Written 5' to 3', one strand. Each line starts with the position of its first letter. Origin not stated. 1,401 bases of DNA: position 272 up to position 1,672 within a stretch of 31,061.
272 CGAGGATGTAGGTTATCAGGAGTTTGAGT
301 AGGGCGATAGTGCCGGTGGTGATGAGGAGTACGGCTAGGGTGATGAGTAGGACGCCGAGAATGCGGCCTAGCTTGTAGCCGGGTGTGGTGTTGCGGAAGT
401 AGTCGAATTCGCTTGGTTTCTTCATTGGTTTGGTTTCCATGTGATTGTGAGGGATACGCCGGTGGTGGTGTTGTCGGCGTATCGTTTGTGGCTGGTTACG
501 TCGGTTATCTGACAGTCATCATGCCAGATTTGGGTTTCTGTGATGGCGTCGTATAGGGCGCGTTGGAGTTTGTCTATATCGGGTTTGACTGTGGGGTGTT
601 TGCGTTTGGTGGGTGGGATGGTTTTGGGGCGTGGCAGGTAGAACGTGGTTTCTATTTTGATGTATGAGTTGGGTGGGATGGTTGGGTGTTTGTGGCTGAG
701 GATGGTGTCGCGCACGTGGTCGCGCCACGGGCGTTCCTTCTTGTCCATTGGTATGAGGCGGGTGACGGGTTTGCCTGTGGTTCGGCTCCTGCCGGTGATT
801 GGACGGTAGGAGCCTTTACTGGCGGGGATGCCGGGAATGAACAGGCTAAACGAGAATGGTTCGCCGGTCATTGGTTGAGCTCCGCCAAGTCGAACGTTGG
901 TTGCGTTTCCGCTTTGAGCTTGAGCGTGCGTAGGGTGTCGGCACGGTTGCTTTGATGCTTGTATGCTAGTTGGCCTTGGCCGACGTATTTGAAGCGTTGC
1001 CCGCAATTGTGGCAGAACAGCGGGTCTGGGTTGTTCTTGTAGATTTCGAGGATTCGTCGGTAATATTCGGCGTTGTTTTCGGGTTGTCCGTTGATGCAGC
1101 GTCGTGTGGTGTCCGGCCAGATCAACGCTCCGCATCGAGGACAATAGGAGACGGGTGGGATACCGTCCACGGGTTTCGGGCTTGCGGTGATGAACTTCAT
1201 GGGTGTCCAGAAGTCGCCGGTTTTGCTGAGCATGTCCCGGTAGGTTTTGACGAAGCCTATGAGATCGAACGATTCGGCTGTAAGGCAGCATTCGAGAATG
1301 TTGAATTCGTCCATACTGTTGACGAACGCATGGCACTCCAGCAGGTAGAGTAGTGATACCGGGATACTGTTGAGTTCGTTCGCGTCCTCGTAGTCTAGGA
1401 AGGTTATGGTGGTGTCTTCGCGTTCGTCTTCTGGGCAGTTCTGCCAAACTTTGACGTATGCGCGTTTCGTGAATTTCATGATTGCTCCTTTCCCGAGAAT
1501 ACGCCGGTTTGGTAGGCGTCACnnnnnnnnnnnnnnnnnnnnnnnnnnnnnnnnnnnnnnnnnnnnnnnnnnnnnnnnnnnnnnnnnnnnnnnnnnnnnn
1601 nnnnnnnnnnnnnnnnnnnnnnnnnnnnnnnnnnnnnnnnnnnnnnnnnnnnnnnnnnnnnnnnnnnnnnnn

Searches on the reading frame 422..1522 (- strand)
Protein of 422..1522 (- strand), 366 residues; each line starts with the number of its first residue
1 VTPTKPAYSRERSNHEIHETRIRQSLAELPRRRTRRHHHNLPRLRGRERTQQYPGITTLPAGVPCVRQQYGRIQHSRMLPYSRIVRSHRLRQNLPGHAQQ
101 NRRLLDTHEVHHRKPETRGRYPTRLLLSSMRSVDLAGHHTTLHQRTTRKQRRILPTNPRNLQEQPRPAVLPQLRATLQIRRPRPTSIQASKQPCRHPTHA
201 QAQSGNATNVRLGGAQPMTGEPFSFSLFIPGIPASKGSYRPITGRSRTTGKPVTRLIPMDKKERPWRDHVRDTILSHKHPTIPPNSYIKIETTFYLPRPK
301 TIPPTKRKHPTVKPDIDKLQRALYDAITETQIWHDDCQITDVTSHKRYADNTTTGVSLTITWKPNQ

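Call 24: search_protein_families(library=pfam, max_evalue=0.01, proteins=[window:422-1522:-])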
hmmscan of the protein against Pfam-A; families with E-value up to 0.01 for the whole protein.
window:422-1522:- (366 aa): 1 family
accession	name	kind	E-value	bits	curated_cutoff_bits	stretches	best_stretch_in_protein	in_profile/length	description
PF05866.16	RusA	-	1.9e-16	61.2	22.8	1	245-357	7-122/124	Endodeoxyribonuclease RusA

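Call 57: search_protein_families(library=phrogs, max_evalue=0.001, proteins=[window:422-1522:-])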
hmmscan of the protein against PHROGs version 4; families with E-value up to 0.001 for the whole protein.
window:422-1522:- (366 aa): 4 families
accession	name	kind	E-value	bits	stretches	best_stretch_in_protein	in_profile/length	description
phrog_140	-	DNA, RNA and nucleotide metabolism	1e-27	98.2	1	219-357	33-162/219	RusA-like Holliday junction resolvase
phrog_3055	-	DNA, RNA and nucleotide metabolism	4.2e-13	50.2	1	225-351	67-198/233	RusA-like Holliday junction resolvase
phrog_1532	-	unknown function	2.4e-05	25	1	314-343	24-53/80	-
phrog_34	-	DNA, RNA and nucleotide metabolism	9.6e-05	23.2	1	261-361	105-192/259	RusA-like Holliday junction resolvase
